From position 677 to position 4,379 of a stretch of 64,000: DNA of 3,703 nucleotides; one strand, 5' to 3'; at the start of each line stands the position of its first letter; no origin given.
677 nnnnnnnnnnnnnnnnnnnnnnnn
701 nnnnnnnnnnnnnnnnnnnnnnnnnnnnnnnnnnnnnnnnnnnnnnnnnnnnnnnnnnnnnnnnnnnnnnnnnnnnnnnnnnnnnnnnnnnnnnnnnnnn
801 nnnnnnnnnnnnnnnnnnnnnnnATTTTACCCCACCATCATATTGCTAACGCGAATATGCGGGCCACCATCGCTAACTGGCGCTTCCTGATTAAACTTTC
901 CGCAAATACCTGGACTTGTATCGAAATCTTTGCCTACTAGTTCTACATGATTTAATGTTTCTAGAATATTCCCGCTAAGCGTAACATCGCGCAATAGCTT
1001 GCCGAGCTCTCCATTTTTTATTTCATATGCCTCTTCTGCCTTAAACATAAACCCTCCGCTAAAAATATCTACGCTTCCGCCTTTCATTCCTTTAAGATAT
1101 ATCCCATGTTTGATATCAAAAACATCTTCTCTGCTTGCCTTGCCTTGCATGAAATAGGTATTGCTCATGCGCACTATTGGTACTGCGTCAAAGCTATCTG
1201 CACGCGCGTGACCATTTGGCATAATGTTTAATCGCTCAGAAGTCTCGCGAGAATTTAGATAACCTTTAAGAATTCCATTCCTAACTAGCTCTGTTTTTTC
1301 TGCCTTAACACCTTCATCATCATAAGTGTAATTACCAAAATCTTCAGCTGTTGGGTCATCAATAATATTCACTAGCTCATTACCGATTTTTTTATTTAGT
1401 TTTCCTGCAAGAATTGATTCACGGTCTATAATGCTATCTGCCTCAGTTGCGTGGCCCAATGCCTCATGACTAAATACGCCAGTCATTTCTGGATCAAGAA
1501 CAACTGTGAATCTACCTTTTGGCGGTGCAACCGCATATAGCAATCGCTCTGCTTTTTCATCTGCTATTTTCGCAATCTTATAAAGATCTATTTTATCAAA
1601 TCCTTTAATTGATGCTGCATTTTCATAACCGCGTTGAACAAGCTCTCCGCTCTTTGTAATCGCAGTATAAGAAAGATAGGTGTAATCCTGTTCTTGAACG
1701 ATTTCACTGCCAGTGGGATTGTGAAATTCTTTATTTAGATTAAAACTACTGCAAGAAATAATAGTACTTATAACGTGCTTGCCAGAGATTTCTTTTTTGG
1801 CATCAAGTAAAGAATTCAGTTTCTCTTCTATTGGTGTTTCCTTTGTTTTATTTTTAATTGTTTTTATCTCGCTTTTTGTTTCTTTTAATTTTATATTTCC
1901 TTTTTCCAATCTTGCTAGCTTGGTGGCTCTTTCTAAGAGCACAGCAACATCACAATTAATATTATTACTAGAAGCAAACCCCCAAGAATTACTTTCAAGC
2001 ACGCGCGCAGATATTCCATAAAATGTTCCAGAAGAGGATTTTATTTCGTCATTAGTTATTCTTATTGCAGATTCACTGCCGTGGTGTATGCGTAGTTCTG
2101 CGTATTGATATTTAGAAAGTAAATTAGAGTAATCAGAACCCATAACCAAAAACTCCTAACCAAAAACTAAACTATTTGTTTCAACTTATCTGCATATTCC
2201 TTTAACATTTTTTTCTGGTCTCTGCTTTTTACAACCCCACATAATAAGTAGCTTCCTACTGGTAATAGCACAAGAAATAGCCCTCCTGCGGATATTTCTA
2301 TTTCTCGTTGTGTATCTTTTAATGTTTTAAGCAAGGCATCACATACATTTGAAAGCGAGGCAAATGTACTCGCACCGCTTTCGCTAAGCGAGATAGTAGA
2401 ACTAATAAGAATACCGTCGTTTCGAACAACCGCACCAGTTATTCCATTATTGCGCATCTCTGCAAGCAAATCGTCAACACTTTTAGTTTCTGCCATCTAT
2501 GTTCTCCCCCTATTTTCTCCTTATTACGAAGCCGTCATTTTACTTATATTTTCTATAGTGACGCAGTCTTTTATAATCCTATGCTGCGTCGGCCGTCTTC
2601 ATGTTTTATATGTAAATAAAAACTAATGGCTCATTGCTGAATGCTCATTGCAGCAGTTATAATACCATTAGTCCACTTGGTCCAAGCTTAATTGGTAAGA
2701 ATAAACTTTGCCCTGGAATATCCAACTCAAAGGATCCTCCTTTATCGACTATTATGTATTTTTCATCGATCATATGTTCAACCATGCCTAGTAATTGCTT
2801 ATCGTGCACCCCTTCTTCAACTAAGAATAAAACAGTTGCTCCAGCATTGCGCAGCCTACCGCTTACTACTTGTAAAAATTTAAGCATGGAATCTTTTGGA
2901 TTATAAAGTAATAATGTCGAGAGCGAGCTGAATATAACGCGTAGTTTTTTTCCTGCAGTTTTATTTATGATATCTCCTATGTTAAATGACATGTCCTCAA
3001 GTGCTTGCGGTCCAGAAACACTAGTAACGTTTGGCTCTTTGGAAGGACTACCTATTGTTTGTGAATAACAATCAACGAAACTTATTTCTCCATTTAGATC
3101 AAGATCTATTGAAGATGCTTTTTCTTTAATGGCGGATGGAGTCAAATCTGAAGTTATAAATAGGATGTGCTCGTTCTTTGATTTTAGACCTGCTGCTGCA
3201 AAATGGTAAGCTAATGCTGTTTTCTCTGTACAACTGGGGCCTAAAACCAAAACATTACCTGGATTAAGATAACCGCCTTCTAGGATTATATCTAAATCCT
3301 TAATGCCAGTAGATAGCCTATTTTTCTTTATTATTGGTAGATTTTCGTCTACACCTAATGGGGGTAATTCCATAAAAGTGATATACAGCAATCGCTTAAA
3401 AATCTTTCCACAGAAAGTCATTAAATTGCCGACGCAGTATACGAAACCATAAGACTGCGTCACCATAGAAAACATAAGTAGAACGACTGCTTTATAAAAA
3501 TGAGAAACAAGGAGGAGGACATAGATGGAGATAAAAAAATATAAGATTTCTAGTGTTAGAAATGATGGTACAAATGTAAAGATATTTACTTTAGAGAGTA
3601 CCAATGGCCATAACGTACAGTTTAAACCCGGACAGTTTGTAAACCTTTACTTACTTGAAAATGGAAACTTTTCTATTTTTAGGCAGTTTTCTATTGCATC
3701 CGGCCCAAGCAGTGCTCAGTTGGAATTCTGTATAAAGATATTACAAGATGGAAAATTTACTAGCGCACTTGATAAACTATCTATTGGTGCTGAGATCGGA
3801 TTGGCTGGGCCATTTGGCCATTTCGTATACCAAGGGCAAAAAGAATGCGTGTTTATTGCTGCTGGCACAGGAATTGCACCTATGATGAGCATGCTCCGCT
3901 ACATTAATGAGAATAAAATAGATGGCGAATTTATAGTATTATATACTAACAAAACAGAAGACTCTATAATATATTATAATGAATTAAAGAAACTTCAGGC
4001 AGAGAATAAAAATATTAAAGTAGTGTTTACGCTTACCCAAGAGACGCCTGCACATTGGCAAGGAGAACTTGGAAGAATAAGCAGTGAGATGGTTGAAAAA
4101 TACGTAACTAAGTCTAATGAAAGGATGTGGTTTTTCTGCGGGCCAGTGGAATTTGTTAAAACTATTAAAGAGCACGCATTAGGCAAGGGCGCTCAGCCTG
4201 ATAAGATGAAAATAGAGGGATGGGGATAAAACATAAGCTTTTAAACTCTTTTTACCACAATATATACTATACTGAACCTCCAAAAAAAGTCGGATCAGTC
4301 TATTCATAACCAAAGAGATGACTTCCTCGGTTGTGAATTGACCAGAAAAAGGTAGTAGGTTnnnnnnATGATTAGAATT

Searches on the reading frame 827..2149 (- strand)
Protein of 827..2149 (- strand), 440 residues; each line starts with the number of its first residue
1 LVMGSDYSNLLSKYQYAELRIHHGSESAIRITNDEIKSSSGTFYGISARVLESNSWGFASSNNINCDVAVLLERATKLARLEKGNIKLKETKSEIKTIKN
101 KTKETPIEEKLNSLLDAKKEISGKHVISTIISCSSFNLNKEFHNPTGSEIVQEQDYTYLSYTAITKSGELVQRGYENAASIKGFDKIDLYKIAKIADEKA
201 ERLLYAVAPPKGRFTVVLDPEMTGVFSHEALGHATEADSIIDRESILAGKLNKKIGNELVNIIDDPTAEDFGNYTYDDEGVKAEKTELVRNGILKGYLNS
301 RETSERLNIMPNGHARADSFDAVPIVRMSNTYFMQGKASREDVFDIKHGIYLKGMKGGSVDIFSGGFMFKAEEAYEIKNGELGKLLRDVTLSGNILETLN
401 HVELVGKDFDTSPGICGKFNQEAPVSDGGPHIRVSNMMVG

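Call 23: search_protein_families(library=pfam, proteins=[window:827-2149:-])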
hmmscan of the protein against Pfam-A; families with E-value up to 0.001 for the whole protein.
window:827-2149:- (440 aa): 3 families
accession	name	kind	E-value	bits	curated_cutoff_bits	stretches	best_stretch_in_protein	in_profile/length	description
PF19289.4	PmbA_TldD_3rd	-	5.4e-65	219.1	22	1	212-440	2-219/220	PmbA/TldA metallopeptidase C-terminal domain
PF19290.4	PmbA_TldD_2nd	-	9e-08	33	20.9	1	103-204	4-109/109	PmbA/TldA metallopeptidase central domain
PF01523.21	PmbA_TldD_1st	-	2e-07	31.5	20.9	1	17-65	1-50/65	PmbA/TldA metallopeptidase domain 1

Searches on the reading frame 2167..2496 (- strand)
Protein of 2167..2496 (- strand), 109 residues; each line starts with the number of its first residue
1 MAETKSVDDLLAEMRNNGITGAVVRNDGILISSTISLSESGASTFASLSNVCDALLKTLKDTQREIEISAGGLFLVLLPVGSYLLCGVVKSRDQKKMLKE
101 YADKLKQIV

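Call 23: search_protein_families(library=pfam, proteins=[window:2167-2496:-])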
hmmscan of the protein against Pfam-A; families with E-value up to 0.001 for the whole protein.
window:2167-2496:- (109 aa): 0 families

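Call 60: search_protein_families(library=pfam, max_evalue=1, proteins=[window:2167-2496:-])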
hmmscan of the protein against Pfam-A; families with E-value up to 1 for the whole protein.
window:2167-2496:- (109 aa): 2 families
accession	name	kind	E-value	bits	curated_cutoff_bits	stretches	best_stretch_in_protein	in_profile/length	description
PF14877.11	mIF3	-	0.038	14.1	33.8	1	58-107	48-98/177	Mitochondrial translation initiation factor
PF04654.17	DUF599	-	0.19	11.5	27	1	5-55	27-77/211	Protein of unknown function, DUF599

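Call 81: find_homologous_proteins(query=window:2167-2496:-, max_evalue=0.00001)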
Query window:2167-2496:- (109 aa): 8 proteins with E <= 0.00001 among 14 candidates.
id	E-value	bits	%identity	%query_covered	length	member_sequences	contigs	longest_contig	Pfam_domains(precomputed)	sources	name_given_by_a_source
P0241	1.2e-60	219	100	100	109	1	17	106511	-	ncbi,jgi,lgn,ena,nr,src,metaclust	ncbi:hypothetical protein J4450_03365 [Candidatus Micrarchaeota archaeon]|nr:hypothetical protein [C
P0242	2.7e-54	199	89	100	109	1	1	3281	-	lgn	-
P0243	3.3e-50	186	85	94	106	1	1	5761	-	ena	-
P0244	3.5e-46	173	77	95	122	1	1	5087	-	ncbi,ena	-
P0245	2.2e-44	167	75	99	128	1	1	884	-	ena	-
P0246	7.7e-44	165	73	98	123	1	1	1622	-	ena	-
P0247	2.0e-43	164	71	99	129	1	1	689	-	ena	-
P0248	1.1e-42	162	74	95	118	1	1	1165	-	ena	-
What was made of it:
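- Checked: There is no Pfam hit, only 8 homologues, and sources name it hypothetical (calls 23, 60, 81).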

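Call 82: find_encoding_contigs(protein=P0243, flank=10000, max_places=2)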
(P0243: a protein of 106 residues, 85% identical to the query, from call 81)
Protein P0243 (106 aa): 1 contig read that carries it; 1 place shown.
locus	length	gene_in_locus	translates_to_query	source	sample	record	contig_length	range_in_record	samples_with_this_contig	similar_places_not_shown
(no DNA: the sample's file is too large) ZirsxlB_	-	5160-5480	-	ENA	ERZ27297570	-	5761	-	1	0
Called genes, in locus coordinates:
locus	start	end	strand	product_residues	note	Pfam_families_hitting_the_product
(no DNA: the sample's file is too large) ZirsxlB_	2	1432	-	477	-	?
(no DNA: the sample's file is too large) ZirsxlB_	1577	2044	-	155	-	PF03946:Ribosomal_L11_N, PF00298:Ribosomal_L11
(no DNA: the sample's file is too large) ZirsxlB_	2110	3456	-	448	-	-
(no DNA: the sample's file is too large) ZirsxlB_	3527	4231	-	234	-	PF00970:FAD_binding_6, PF00175:NAD_binding_1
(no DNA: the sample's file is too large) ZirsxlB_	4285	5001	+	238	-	PF05625:PAXNEB (faint), PF06745:ATPase, PF23365:DUF7090, PF24336:DUF7504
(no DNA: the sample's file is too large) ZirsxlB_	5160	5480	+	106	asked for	-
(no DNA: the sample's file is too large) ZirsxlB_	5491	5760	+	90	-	?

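Call 83: find_encoding_contigs(protein=P0244, flank=10000, max_places=2)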
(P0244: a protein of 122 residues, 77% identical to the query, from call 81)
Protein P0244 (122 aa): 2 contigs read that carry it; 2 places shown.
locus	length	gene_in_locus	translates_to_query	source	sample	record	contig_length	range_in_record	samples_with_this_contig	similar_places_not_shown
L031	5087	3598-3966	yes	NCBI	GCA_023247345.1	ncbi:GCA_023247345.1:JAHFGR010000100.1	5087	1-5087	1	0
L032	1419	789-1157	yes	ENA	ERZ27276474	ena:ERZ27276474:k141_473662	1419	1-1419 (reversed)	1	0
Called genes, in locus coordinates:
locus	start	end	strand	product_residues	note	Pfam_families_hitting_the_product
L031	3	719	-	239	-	?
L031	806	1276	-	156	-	PF03946:Ribosomal_L11_N, PF00298:Ribosomal_L11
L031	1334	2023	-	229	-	-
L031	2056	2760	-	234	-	PF00970:FAD_binding_6, PF00175:NAD_binding_1, PF08030:NAD_binding_6 (faint)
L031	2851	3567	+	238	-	PF05625:PAXNEB (faint), PF06745:ATPase, PF23365:DUF7090, PF24336:DUF7504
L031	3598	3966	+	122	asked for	-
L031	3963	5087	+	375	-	?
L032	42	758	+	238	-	PF05625:PAXNEB (faint), PF06745:ATPase, PF23365:DUF7090, PF24336:DUF7504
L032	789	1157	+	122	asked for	-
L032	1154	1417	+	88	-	?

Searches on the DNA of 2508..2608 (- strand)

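Call 20: build_rna_model(alignment_id=A2)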
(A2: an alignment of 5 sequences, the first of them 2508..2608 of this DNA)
Model R1 built from alignment A2 (5 sequences, 104 columns); structure: RNAalifold consensus.
model positions 101; base pairs 7; branch points 0; effective number of sequences 1.8; information 0.589 bits per position. Calibrated on 0.2 Mb of random sequence (short: E-values are rough).
structure used (alignment columns):
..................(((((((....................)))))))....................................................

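Call 21: search_with_rna_model(model_id=R1, sources=[window, L002, L003, L004, L005, L006, L007], max_evalue=1, make_alignment=true)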
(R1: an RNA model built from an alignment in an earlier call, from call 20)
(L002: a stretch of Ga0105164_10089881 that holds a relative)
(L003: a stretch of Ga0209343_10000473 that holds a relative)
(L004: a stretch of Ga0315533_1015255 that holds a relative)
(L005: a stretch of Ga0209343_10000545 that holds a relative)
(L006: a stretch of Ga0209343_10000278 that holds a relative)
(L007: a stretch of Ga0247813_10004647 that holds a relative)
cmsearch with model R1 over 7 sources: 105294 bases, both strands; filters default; matches with E-value up to 1: 17.
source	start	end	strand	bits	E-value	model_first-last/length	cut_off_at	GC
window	11149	11249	-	116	1.7e-29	1-101/101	no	0.44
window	31033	31133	+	115.2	2.9e-29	1-101/101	no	0.37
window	2509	2608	-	106.6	7.1e-27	1-101/101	no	0.37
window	3413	3512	+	105.8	1.2e-26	1-101/101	no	0.37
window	30672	30774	+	97.3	2.8e-24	1-101/101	no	0.46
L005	5137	5237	+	96.1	6e-24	1-101/101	no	0.36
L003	5613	5713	-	89.9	3.2e-22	1-101/101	no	0.4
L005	10775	10875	-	88.3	9.3e-22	1-101/101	no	0.44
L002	1272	1371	-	88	1.2e-21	1-101/101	no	0.35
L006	1001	1101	+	81.9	5.7e-20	1-101/101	no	0.39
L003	1705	1804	+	75.9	2.7e-18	1-101/101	no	0.39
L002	54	148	-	15.4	0.22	1-101/101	no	0.35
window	54533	54626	-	14.8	0.33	1-101/101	no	0.3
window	13707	13806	+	14.6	0.36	1-101/101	no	0.28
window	1563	1603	-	14.5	0.38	1-101/101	no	0.27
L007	7374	7448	+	13.2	0.88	1-101/101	no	0.21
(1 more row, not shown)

Alignment A3: 17 matches aligned to the model, 114 columns, each read 5' to 3' on its own strand. Consensus structure (alignment columns), stored with it:
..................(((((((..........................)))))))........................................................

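Call 27: search_with_rna_model(model_id=R1, sources=[L008, L009, L010, L011, L012, L013, L014, L015, L016, L017, L018, L019], max_evalue=0.01)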
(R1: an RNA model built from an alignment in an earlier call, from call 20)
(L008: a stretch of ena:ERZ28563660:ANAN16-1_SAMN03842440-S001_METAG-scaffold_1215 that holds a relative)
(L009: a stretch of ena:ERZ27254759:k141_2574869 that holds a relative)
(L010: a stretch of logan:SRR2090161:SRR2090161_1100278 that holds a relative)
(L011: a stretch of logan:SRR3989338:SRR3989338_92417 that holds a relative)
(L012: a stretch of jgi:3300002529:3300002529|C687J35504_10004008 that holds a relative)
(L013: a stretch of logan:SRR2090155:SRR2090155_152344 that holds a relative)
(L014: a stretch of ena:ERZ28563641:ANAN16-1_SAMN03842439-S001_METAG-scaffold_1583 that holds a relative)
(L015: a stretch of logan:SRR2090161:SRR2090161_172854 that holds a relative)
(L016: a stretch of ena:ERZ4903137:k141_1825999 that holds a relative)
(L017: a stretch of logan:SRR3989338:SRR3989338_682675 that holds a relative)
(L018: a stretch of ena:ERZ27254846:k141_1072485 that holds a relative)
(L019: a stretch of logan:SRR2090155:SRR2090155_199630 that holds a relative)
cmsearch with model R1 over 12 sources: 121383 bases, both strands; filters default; matches with E-value up to 0.01: 23.
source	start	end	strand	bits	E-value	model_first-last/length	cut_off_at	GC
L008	4779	4879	+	116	2e-29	1-101/101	no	0.44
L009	9887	9987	+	116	2e-29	1-101/101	no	0.44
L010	1104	1204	+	116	2e-29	1-101/101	no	0.44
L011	1104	1204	+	116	2e-29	1-101/101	no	0.44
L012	4907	5007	+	116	2e-29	1-101/101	no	0.44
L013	1104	1204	+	116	2e-29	1-101/101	no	0.44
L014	10246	10346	+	115.2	3.4e-29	1-101/101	no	0.37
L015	285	385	+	115.2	3.4e-29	1-101/101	no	0.37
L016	7079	7179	+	115.2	3.4e-29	1-101/101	no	0.37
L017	3411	3511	+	115.2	3.4e-29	1-101/101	no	0.37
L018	1897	1997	+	115.2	3.4e-29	1-101/101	no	0.37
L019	314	414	+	115.2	3.4e-29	1-101/101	no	0.37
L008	13420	13519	+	106.6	8.1e-27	1-101/101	no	0.37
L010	9745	9844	+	106.6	8.1e-27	1-101/101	no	0.37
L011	9745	9844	+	106.6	8.1e-27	1-101/101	no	0.37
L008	12516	12615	-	105.8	1.4e-26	1-101/101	no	0.37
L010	8841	8940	-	105.8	1.4e-26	1-101/101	no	0.37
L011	8841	8940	-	105.8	1.4e-26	1-101/101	no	0.37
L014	9885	9987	+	97.3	3.3e-24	1-101/101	no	0.46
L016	6718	6820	+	97.3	3.3e-24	1-101/101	no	0.46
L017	3050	3152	+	97.3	3.3e-24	1-101/101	no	0.46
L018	1536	1638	+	97.3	3.3e-24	1-101/101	no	0.46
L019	1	55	+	52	1.5e-11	47-101/101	5'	0.44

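Call 33: search_with_rna_model(model_id=R1, sources=[L020, L021, L022], max_evalue=1, show_alignments=3)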
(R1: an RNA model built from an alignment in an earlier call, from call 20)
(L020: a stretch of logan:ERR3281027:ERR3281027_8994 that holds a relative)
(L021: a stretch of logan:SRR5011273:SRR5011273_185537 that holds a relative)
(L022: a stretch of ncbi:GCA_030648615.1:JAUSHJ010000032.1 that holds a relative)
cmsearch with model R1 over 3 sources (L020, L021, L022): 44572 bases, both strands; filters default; matches with E-value up to 1: 1.
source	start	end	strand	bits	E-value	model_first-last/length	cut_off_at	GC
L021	18180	18278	+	35.5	2.2e-07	1-101/101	no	0.48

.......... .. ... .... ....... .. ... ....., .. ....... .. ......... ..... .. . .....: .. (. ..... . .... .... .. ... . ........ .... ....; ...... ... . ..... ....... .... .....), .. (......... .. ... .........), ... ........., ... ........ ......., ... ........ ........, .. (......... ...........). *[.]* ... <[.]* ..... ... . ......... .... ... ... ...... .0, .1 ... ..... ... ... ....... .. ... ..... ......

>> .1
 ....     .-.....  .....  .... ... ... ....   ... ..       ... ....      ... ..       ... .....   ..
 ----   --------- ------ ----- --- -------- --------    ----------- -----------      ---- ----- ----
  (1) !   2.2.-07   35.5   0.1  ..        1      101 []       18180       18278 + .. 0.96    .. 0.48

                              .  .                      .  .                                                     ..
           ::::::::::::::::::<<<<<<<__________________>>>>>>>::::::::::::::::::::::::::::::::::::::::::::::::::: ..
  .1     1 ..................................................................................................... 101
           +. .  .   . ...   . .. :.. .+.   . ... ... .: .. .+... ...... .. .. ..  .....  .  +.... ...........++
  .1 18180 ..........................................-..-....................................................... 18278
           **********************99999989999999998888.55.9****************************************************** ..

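Call 41: search_with_rna_model(model_id=R1, sources=[L023, L024, L025, L026, L027, L028], max_evalue=1)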
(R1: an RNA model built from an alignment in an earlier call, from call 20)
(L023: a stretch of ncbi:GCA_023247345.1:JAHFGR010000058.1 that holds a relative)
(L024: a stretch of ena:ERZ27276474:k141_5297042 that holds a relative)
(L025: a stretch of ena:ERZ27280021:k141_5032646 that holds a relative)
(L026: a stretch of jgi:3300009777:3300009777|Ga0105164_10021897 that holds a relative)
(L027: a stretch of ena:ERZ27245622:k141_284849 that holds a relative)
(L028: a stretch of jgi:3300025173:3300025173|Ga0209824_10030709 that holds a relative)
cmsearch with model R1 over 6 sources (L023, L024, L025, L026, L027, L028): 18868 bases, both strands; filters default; matches with E-value up to 1: 11.
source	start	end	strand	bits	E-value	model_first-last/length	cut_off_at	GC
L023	3328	3427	+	80.7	2.3e-20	1-101/101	no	0.36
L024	134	233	+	80.7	2.3e-20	1-101/101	no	0.36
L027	1059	1153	+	26.9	2.4e-05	1-101/101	no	0.45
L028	611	705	+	26.9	2.4e-05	1-101/101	no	0.45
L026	1167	1261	+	26.9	2.4e-05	1-101/101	no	0.45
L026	1319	1382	+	15.5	0.036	1-101/101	no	0.38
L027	1211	1274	+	15.5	0.036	1-101/101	no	0.38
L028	763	826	+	15.5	0.036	1-101/101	no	0.38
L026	810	890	+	14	0.093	1-101/101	no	0.33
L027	702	782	+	14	0.093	1-101/101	no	0.33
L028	254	334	+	14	0.093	1-101/101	no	0.33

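Call 49: search_with_rna_model(model_id=R1, sources=[window, L002, L003, L005, L006, L021, L023, L026], max_evalue=0.001, make_alignment=true)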
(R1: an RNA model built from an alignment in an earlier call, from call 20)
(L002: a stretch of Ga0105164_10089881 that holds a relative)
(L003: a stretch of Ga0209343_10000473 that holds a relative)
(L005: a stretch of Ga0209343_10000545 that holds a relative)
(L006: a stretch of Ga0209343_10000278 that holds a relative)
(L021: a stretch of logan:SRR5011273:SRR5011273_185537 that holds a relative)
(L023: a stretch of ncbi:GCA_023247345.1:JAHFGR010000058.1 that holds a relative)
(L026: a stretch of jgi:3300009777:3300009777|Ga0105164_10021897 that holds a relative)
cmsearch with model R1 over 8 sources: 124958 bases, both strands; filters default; matches with E-value up to 0.001: 14.
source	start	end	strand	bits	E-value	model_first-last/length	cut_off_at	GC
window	11149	11249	-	116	2.1e-29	1-101/101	no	0.44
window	31033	31133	+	115.2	3.5e-29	1-101/101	no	0.37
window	2509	2608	-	106.6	8.4e-27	1-101/101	no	0.37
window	3413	3512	+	105.8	1.4e-26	1-101/101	no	0.37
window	30672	30774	+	97.3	3.4e-24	1-101/101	no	0.46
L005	5137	5237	+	96.1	7.1e-24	1-101/101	no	0.36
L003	5613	5713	-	89.9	3.8e-22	1-101/101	no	0.4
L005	10775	10875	-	88.3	1.1e-21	1-101/101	no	0.44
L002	1272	1371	-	88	1.4e-21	1-101/101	no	0.35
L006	1001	1101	+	81.9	6.8e-20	1-101/101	no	0.39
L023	3328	3427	+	80.7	1.5e-19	1-101/101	no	0.36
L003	1705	1804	+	75.9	3.2e-18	1-101/101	no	0.39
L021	18180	18278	+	35.5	6.1e-07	1-101/101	no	0.48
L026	1167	1261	+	26.9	0.00016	1-101/101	no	0.45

Alignment A4: 14 matches aligned to the model, 103 columns, each read 5' to 3' on its own strand. Consensus structure (alignment columns), stored with it:
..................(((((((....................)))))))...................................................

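Call 58: build_rna_model(alignment_id=A4)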
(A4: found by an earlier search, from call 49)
Model R2 built from alignment A4 (14 sequences, 103 columns); structure: stored with the alignment.
model positions 101; base pairs 7; branch points 0; effective number of sequences 3.13; information 0.59 bits per position. Calibrated on 0.2 Mb of random sequence (short: E-values are rough).
structure used (alignment columns):
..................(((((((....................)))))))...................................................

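Call 59: search_with_rna_model(model_id=R2, source=window, filters=off, max_evalue=5)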
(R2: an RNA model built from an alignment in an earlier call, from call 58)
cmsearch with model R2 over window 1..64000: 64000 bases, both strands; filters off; matches with E-value up to 5: 28.
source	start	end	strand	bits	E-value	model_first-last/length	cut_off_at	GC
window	31033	31133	+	113.2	5.2e-29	1-101/101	no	0.37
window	11149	11249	-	112.2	1e-28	1-101/101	no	0.44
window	3413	3512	+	98.4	7.6e-25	1-101/101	no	0.37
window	2509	2608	-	97.6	1.3e-24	1-101/101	no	0.37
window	30672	30774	+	83.8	9.8e-21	1-101/101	no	0.46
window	54531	54636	-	21.5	0.0031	1-101/101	no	0.3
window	24584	24622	-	14.5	0.3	1-101/101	no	0.33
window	63387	63445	+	13.4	0.6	1-101/101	no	0.24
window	1563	1616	-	12.8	0.87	1-101/101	no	0.26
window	35040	35133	+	12.5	1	1-101/101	no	0.33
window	43021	43097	-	12.3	1.2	1-101/101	no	0.35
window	24009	24095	+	12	1.5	1-101/101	no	0.38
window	13134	13199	-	11.9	1.6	1-101/101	no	0.39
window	20235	20289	+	11.9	1.6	1-101/101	no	0.29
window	47717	47777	+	11.7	1.8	1-101/101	no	0.26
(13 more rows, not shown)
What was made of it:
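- Checked: Covariance models score them 84-116 bits at 2509-2608(-), 3413-3512(+), 11149-11249(-), 30672-30774(+) and 31033-31133(+) (calls 21, 59).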

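Call 70: search_with_rna_model(model_id=R2, sources=[L029, L030], max_evalue=1)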
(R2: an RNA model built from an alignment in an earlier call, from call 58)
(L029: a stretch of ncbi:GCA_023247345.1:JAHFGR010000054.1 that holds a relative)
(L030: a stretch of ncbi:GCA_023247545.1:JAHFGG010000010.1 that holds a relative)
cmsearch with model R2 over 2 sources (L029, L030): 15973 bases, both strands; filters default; matches with E-value up to 1: 1.
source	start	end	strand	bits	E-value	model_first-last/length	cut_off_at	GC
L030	6936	7049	+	16.8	0.017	1-101/101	no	0.43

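Call 84: search_with_rna_model(model_id=R2, sources=[L031, L032], max_evalue=1)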
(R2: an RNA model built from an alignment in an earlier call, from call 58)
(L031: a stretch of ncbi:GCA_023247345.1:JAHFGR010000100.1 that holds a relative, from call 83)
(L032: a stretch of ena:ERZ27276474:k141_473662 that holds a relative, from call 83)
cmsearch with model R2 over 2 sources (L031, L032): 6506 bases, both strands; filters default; matches with E-value up to 1: 0.
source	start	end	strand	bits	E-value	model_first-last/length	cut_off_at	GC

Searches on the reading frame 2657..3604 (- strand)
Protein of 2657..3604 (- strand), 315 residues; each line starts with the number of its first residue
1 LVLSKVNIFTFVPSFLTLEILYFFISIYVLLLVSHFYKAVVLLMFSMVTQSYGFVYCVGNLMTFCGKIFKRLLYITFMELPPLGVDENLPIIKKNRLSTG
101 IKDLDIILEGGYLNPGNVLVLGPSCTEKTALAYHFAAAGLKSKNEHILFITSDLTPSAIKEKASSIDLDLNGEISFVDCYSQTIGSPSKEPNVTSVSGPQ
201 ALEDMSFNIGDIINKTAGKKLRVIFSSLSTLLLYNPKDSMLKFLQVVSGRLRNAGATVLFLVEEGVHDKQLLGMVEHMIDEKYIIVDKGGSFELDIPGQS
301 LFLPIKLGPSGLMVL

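Call 23: search_protein_families(library=pfam, proteins=[window:2657-3604:-])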
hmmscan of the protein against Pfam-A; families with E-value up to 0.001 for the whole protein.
window:2657-3604:- (315 aa): 4 families
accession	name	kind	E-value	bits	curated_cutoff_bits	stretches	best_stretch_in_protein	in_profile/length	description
PF06745.19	ATPase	-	6.2e-20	72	26.6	1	98-284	2-185/231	KaiC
PF24336.1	DUF7504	-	1.8e-15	58.3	27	1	116-280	2-174/179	Family of unknown function (DUF7504)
PF23365.1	DUF7090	-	3.5e-09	37.1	27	1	117-292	19-188/192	Family of unknown function (DUF7090)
PF05625.17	PAXNEB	-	2.9e-06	27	28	0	182-280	168-267/366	PAXNEB protein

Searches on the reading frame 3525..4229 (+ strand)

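Call 23: search_protein_families(library=pfam, proteins=[window:3525-4229:+])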
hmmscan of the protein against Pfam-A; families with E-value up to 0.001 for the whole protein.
window:3525-4229:+ (234 aa): 3 families
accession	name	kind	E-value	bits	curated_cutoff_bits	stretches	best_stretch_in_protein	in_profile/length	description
PF00175.26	NAD_binding_1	-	2e-22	80.3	22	1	110-215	1-108/109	Oxidoreductase NAD-binding domain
PF00970.30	FAD_binding_6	-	2.2e-14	54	21.1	1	9-102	5-99/99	Oxidoreductase FAD-binding domain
PF08030.17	NAD_binding_6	-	1.3e-05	25.7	22.2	0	109-176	5-80/156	Ferric reductase NAD binding domain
